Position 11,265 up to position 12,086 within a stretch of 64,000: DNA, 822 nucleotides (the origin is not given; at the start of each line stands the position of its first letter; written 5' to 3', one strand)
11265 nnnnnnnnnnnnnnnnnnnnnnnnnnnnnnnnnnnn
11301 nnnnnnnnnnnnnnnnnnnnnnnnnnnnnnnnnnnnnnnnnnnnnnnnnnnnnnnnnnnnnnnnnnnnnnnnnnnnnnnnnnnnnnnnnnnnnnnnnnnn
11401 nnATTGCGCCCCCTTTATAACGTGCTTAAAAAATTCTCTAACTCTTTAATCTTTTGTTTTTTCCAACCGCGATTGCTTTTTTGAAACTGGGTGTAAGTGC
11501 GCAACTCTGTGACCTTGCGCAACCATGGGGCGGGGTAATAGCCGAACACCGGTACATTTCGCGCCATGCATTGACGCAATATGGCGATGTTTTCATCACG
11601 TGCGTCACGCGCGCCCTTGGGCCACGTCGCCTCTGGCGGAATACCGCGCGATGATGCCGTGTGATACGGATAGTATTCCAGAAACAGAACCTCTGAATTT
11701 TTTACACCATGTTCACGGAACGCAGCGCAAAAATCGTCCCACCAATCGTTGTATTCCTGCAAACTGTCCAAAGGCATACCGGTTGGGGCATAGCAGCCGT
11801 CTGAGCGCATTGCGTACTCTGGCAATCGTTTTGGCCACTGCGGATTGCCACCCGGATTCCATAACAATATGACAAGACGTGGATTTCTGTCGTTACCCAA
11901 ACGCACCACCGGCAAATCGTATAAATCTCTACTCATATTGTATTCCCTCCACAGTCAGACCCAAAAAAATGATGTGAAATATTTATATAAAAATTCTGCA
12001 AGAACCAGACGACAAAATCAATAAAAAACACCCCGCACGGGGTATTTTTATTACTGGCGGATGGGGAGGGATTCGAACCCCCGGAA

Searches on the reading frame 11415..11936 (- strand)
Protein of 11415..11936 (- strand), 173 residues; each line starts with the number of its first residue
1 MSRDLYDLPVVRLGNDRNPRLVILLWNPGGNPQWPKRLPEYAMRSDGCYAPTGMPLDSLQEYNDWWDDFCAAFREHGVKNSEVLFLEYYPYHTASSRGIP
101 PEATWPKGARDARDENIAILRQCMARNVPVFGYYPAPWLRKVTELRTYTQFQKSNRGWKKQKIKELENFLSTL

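Call 3: search_protein_families(library=pfam, proteins=[window:11415-11936:-], max_evalue=1)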
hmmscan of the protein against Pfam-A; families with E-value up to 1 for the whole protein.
window:11415-11936:- (173 aa): 0 families

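Call 4: search_protein_families(library=ncbifam, proteins=[window:11415-11936:-], max_evalue=1)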
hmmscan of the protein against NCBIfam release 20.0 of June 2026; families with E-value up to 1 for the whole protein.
window:11415-11936:- (173 aa): 1 family
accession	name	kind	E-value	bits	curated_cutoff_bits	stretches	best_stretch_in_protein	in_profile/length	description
NF047634.1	antiviral_Brig1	equivalog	0.018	14.5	230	1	73-98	129-154/254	anti-phage DNA glycosylase Brig1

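Call 6: search_protein_families(library=padloc, proteins=[window:11415-11936:-], max_evalue=1)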
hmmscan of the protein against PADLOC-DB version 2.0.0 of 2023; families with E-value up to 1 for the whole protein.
window:11415-11936:- (173 aa): 0 families

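Call 7: search_protein_families(library=phrogs, proteins=[window:11415-11936:-], max_evalue=1)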
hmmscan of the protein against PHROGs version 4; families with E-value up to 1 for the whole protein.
window:11415-11936:- (173 aa): 0 families

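Call 8: find_homologous_proteins(query=window:11415-11936:-)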
Query window:11415-11936:- (173 aa): 15 proteins with E <= 0.001 among 48 candidates.
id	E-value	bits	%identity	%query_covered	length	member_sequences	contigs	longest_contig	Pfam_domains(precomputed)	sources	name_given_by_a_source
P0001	1.6e-106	372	91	100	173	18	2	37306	-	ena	-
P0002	1.6e-102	359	87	100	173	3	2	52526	-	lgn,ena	-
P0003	1.7e-69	251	65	100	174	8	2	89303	-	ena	-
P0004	3.0e-65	237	62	95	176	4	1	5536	-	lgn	-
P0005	8.2e-62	226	60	99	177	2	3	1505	-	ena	-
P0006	2.4e-57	212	57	99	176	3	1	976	-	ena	-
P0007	1.0e-55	206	57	97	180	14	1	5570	-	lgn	-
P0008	2.8e-55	205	56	97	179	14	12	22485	-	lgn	-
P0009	4.4e-55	204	54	100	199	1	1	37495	-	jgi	-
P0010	4.5e-55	204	56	99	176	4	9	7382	-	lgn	-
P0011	2.9e-54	202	57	96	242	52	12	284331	-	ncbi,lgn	-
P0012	1.3e-52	196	55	99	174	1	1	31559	-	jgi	-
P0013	5.6e-50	188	52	99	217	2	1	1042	-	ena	-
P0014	1.7e-45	173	49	100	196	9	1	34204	-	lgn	-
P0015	4.6e-32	129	43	94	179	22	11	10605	-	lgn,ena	-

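Call 12: search_solved_structures(query=A1, max_evalue=10, show_alignments=3)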
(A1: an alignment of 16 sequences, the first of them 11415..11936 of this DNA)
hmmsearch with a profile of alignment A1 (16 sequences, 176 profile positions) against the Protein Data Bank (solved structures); distinct sequences matched with E-value up to 10: 4.
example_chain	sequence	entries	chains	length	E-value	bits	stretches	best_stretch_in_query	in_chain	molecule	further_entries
5e6f_A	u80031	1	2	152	0.075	15.8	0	48-94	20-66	CNPV261 Holliday junction resolvase protein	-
6hu8_A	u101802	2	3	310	0.1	15.3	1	64-118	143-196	Transcriptional regulator ComR | Uncharacterized protein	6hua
8gyz_A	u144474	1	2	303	0.69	12.6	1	97-173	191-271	Transcription factor TGA7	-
1xo1_A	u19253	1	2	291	1.2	11.9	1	5-56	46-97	5'-EXONUCLEASE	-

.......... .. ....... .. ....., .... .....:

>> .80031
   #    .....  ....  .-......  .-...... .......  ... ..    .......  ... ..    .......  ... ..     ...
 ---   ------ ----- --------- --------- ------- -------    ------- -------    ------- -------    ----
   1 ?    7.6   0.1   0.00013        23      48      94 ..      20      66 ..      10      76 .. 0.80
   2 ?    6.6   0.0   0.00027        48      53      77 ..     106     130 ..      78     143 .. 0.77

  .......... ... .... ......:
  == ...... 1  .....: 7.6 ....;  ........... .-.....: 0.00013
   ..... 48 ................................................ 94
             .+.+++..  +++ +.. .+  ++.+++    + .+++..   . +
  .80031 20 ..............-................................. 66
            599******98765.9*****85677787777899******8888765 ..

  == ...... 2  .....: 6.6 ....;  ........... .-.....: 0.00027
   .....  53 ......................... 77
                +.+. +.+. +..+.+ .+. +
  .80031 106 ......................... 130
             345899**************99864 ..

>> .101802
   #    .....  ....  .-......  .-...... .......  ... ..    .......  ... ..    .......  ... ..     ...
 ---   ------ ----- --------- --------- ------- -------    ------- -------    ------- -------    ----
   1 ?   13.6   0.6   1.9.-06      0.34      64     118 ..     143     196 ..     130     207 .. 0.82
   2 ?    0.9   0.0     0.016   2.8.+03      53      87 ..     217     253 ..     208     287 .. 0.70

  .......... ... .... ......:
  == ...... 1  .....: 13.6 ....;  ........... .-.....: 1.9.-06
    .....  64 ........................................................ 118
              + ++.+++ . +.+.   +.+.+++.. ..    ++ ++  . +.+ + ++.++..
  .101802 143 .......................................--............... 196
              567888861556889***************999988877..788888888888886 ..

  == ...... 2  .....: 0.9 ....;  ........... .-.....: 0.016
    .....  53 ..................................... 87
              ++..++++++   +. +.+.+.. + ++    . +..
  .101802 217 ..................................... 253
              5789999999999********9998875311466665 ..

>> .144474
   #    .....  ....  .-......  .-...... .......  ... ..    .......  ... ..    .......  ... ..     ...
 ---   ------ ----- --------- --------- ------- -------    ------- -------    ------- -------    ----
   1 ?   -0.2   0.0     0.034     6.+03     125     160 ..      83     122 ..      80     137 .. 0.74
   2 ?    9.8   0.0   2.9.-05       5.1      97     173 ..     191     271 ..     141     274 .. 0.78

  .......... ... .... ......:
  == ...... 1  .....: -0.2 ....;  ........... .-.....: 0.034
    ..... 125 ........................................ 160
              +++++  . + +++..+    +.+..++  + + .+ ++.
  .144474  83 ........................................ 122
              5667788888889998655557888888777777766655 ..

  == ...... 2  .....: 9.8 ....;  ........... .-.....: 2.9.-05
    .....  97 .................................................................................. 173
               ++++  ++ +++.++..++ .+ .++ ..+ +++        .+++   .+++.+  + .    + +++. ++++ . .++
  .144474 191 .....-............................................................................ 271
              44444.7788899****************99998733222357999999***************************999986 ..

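Call 13: find_encoding_contigs(protein=window:11415-11936:-, flank=8000, max_places=4)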
Protein window:11415-11936:- (173 aa): 23 contigs read that carry it; 4 places shown.
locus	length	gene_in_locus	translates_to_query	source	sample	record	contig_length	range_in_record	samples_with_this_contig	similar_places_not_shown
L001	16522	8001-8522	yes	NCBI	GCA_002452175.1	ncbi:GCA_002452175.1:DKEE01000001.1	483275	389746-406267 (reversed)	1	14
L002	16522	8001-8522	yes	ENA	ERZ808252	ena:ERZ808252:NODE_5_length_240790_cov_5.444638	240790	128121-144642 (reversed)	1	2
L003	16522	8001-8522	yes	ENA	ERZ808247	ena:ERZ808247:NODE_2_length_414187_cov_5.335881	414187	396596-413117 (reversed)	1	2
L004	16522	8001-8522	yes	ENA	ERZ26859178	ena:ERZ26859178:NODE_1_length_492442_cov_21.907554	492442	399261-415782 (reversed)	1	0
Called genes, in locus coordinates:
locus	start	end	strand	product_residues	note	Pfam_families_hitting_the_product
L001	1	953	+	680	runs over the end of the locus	PF03477:ATP-cone, PF13597:NRDD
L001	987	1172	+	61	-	-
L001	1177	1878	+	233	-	PF13353:Fer4_12, PF04055:Radical_SAM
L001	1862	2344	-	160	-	PF02870:Methyltransf_1N (weak), PF01035:DNA_binding_1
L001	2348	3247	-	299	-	PF00126:HTH_1, PF03466:LysR_substrate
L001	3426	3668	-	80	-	-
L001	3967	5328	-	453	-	PF00587:tRNA-synt_2b, PF03129:HGTP_anticodon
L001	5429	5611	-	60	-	PF12797:Fer4_2 (weak), PF13237:Fer4_10, PF00037:Fer4 (weak), PF14697:Fer4_21, PF12838:Fer4_7, PF13187:Fer4_9, PF12837:Fer4_6 (weak), PF00037:Fer4 (weak), +2 more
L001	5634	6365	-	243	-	PF01027:Bax1-I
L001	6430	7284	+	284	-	PF01790:LGT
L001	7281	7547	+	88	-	-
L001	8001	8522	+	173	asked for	-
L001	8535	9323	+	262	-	PF03747:ADP_ribosyl_GH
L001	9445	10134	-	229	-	-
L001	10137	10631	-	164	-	PF01420:Methylase_S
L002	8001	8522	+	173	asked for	-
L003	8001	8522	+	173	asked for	-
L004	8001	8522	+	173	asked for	-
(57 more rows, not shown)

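Call 14: find_encoding_contigs(protein=P0011, flank=8000, max_places=4)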
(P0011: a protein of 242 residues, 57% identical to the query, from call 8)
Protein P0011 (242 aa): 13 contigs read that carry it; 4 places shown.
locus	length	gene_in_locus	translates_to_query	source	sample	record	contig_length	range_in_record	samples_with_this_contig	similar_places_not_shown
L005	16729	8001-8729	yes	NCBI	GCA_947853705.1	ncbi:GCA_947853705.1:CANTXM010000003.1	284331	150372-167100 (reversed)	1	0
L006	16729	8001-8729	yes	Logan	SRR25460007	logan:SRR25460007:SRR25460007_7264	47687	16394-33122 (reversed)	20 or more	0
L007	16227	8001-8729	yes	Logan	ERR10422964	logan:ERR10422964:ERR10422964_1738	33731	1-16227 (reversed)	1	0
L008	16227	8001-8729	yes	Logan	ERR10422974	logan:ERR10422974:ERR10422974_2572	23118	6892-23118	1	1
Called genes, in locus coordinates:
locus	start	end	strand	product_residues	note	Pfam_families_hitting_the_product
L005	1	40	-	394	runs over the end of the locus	PF07690:MFS_1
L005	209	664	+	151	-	PF00293:NUDIX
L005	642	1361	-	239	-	PF03575:Peptidase_S51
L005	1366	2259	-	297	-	PF00069:Pkinase (faint), PF01636:APH, PF01633:Choline_kinase, PF07914:DUF1679 (faint), PF02958:EcKL (weak)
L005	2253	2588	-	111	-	PF04266:ASCH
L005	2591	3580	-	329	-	PF02016:Peptidase_S66, PF17676:Peptidase_S66C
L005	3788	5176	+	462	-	PF00005:ABC_tran, PF00006:ATP-synt_ab (faint), PF02463:SMC_N (faint), PF13175:AAA_15 (faint), PF13476:AAA_23 (faint), PF13555:AAA_29 (faint), PF12848:ABC_tran_Xtn, PF00005:ABC_tran, +2 more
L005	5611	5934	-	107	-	-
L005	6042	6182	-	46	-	-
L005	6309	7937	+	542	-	PF00078:RVT_1 (weak)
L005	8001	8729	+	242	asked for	-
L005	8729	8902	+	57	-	-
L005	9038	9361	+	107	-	PF03747:ADP_ribosyl_GH (faint)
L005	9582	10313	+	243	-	-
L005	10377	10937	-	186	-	PF17289:Terminase_6C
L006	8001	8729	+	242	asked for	-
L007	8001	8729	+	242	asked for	-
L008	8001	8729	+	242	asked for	-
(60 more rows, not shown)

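Call 15: predict_structure(alignment_id=A1)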
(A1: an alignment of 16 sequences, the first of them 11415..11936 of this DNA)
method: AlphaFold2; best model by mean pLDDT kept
length: 173 residues; sequences in the alignment: 16
mean_pLDDT: 80.1   pTM: 0.80
mean pLDDT of the five models: 80.1, 78.3, 74.5, 74.0, 60.4
residues with pLDDT >= 90: 72; 70-90: 53; 50-70: 39; < 50: 9
segments of 3 or more residues with pLDDT < 50: 1-7
pLDDT, mean of each block of 10 residues (from residue 1): 46 85 77 52 56 72 80 94 86 66 83 91 97 91 96 91 96 93
secondary structure, 60 per line:
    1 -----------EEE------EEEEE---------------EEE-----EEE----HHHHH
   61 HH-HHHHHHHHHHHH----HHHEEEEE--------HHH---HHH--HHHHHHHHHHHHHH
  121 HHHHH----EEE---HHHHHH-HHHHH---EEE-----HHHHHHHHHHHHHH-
elements in order: E12-14 E21-25 E41-43 E49-51 H56-62 H64-75 E83-87 H107-125 E130-132 H136-141 H143-147 E151-153 H159-172

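Call 17: search_protein_representatives(alignment_id=A1)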
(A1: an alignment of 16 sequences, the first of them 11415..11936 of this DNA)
Query: 16 sequences, 176 profile positions. Proteins with E-value up to 0.001 (for the whole library): 27; up to 1e-10: 23; up to 1e-30: 13. The best 27 are listed.
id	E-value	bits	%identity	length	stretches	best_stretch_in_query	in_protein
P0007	1.9e-91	320.7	-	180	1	1-175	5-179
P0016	1.3e-54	200.6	-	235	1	3-174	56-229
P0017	8.7e-54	198.0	-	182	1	1-173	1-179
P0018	4.2e-53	195.8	-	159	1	1-136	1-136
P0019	6.2e-52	192.0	-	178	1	6-174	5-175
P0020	1.4e-50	187.5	-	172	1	4-172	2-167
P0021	3.8e-49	182.9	-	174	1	1-173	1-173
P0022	1.1e-45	171.6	-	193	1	3-174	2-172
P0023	1.2e-41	158.4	-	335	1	3-172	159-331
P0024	3.7e-41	156.9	-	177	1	7-165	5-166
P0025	3.2e-36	140.8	-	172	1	7-173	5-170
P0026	9.1e-36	139.3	-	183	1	6-173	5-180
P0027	1.2e-31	125.9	-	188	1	3-158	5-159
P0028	1.8e-30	122.1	-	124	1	1-78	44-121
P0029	3.4e-27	111.4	-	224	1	4-140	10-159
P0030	1.6e-25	105.9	-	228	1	4-148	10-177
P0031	2.1e-25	105.6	-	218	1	4-141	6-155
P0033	2.2e-23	99.0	-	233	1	3-146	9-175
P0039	1.4e-05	41.0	-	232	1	3-157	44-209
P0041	4.9e-04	35.9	-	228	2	65-153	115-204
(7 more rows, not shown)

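Call 20: find_related_loci(query=A1, collection=genome_contigs, flank=6000)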
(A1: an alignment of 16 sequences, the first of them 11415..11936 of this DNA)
Query A1 (173 aa) in genome_contigs; peptide patterns used: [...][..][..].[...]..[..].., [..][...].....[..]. (x = any residue, [..] = any of these).
28 stretches matched a pattern; 15 encode a relative of the query (tblastn E <= 1e-3); 15 distinct loci.
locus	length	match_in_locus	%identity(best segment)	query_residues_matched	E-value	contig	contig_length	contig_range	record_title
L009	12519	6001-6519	88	1-173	4e-103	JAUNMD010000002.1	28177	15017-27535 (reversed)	MAG: Pseudomonadota bacterium isolate S31M_St_19 NODE_427_length_28177_cov_5.079546, whole genome shotgun sequence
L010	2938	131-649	64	1-173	4e-73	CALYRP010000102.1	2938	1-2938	MAG: uncultured proteobacterium isolate SRR7188232_bin.62_metaWRAP_v1.3_MAG genome assembly, contig: ERZ9280833.28756, w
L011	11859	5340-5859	96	1-173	1e-94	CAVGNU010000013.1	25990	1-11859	Bacteroides fragilis isolate H07647-L1_cleanbin_000047 genome assembly, contig: Spades_H07647-L1_contig_1162, whole geno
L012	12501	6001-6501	57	6-171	1e-57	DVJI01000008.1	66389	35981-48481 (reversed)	MAG TPA_asm: Candidatus Enterousia intestinigallinarum isolate ChiGjej3B3-5194 ChiGjej3B3M5__C507560_L66389_SRR6323341,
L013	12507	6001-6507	56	4-171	2e-57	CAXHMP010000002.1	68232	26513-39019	MAG: uncultured Alphaproteobacteria bacterium isolate ena-SAMPLE-TAB-22-03-2024-10:43:23:853-115553 genome assembly, con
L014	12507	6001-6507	56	4-171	2e-57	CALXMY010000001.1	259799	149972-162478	MAG: uncultured Alphaproteobacteria bacterium isolate BRZ_RP__bin67 genome assembly, contig: BRZ_RP__NODE_21_length_2597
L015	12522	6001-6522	51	1-173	6e-56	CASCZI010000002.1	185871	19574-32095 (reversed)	MAG: uncultured Alphaproteobacteria bacterium isolate single-wildmice_C1226.41_1675168162 genome assembly, contig: NODE_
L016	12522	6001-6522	51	1-173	7e-55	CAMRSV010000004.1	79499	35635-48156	MAG TPA_asm: uncultured Alphaproteobacteria bacterium isolate SRR13573580_bin.22_metawrap_v1.3_MAG genome assembly, cont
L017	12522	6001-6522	52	1-173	5e-53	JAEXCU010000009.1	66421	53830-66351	MAG: Proteobacteria bacterium isolate OH_HBB_125 k127_626551, whole genome shotgun sequence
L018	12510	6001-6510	52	1-170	2e-52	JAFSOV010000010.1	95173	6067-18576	MAG: Alphaproteobacteria bacterium isolate RGIG3338 Goat_Reticulum-6__c216771, whole genome shotgun sequence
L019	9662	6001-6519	49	1-173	3e-51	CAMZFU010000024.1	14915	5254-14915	MAG TPA_asm: uncultured proteobacterium isolate SRR10912535_bin.38_metaWRAP_v1.3_MAG genome assembly, contig: ERZ1421001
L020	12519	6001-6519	49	1-173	7e-50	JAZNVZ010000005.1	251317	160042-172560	MAG: Candidatus Enterousia sp. isolate T1900044786_TS20190252.MAGScoT_cleanbin_000030 SGB_2617_k141_191450, whole genome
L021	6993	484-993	49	1-170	1e-49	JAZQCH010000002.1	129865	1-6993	MAG: Candidatus Enterousia sp. isolate T1900044638_TS20190104.MAGScoT_cleanbin_000052 SGB_1211_k141_46608, whole genome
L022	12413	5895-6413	47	1-173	1e-48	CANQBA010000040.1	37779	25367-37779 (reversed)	MAG: uncultured Oscillospiraceae bacterium isolate Lapin-005__bin33 genome assembly, contig: Lapin-005__NODE_1420_length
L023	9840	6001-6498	42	9-170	1e-35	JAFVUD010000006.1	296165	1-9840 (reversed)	MAG: Alphaproteobacteria bacterium isolate RGIG5397 Sheep_Colon-3__c938145, whole genome shotgun sequence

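Call 30: fold_search(model_id=the predicted structure, library=pdb)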
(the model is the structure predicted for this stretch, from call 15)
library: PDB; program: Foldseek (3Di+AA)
matches with E <= 10: 516; with E <= 0.001: 0
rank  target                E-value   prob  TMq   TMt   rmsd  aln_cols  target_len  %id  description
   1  1l9g                  2.2e-03  0.99  0.43  0.40   6.5       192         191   11  CRYSTAL STRUCTURE OF URACIL-DNA GLYCOSYLASE FROM T. MARITIMA (released 2003-05-27)
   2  8iin                  3.0e-03  0.97  0.45  0.39   7.1       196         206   12  Complex form of MsmUdgX H109K mutant and uracil- obtained from uracil DNA (ttUtt) post its cleavage by MsmUdgX H109K (released 2023-06-21)
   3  4zby                  5.7e-03  0.98  0.51  0.47   5.8       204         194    7  Family 4 uracil-DNA glycosylase from Sulfolobus tokodaii (uracil complex form) (released 2015-09-09)
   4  8iio                  6.1e-03  0.94  0.44  0.39   7.8       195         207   11  H109Q mutant of uracil DNA glycosylase X (released 2023-06-21)
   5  8iir                  6.5e-03  0.93  0.44  0.38   7.2       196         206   12  MsmUdgX H109S/Q53A double mutant (released 2023-06-21)
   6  6ajr                  7.0e-03  0.94  0.45  0.39   7.2       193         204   12  Complex form of Uracil DNA glycosylase X and uracil (released 2019-05-29)
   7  1ui1                  7.0e-03  0.90  0.42  0.39   7.0       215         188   10  Crystal Structure Of Uracil-DNA Glycosylase From Thermus Thermophilus HB8 (released 2003-10-14)
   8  8iim                  8.5e-03  0.92  0.45  0.39   6.8       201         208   10  H109K mutant of uracil DNA glycosylase X (released 2023-06-21)
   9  6l5b                  9.1e-03  0.95  0.47  0.40   7.4       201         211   10  The structure of the UdgX mutant H109E at a post-excision state (released 2020-10-28)
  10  6ioc                  9.1e-03  0.93  0.45  0.38   7.2       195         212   11  The structure of the H109Q mutant of UdgX in complex with uracil (released 2019-07-24)
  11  8iif                  9.7e-03  0.89  0.43  0.37   7.2       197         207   12  H109A mutant of uracil DNA glycosylase X (released 2023-06-21)
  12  1ui0                  1.1e-02  0.90  0.44  0.40   6.3       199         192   12  Crystal Structure Of Uracil-DNA Glycosylase From Thermus Thermophilus HB8 (released 2003-10-14)
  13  6l5a                  1.1e-02  0.90  0.44  0.38   7.6       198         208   11  The structure of the UdgX mutant H109E at a pre-excision state (released 2020-10-28)
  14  8iii                  1.2e-02  0.90  0.45  0.39   6.8       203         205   10  Complex form of MsmUdgX H109C mutant and uracil- obtained from uracil DNA (ttUtt) post its cleavage by MsmUdgX H109C (released 2023-06-21)
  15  6ail                  1.3e-02  0.90  0.45  0.39   7.6       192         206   11  CRYSTAL STRUCTURE AT 1.3 ANGSTROMS RESOLUTION OF A NOVEL UDG, UdgX, FROM Mycobacterium smegmatis (released 2019-05-29)
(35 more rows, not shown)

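Call 37: search_protein_families(library=ncbifam, alignment_id=A2, max_evalue=1)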
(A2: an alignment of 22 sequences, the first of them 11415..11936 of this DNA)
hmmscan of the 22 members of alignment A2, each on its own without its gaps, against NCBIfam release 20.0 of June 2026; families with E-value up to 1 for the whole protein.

A. member 1, window:11415-11936:- (173 aa): 1 family
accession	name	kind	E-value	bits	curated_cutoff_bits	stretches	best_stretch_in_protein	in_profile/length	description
NF047634.1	antiviral_Brig1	equivalog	0.018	14.5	230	1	73-98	129-154/254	anti-phage DNA glycosylase Brig1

B. families by the number of members that match (of 22 scanned): 6 families
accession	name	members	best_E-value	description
NF047634.1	antiviral_Brig1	12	1.3e-06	anti-phage DNA glycosylase Brig1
NF047549.1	LIC_20196_fam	3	0.015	LIC_20196 family exoprotein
NF009901.0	PRK13364.1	1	0.057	class III extradiol dioxygenase family protein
NF005389.0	PRK06934.1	1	0.07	flavodoxin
NF011177.0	PRK14582.1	1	0.11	poly-beta-1,6-N-acetyl-D-glucosamine N-deacetylase PgaB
NF009902.0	PRK13365.1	1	0.12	class III extradiol dioxygenase family protein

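Call 38: search_protein_families(library=pfam, alignment_id=A2, max_evalue=1)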
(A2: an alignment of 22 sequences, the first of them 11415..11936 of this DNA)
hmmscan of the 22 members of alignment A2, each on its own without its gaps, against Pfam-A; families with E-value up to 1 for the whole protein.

A. member 1, window:11415-11936:- (173 aa): 0 families

B. families by the number of members that match (of 22 scanned): 10 families
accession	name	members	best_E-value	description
PF09960.14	DUF2194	2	0.02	Uncharacterised protein conserved in bacteria (DUF2194)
PF22499.1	DUF6990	1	0.0079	Family of unknown function (DUF6990)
PF10666.15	Phage_TAC_8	1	0.03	Phage tail assembly chaperone protein Gp14 ()A118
PF05019.18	Coq4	1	0.054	Coenzyme Q (ubiquinone) biosynthesis protein Coq4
PF02362.26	B3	1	0.096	B3 DNA binding domain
PF16048.10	Antimicrobial23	1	0.099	Frog antimicrobial peptide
PF10932.13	DUF2783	1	0.12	Protein of unknown function (DUF2783)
PF17241.8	Retrotran_gag_4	1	0.13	Ty5 Gag N-terminal region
PF20792.2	VCD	1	0.2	VopL C-terminal dimerization domain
PF08439.15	Peptidase_M3_N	1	0.9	Oligopeptidase F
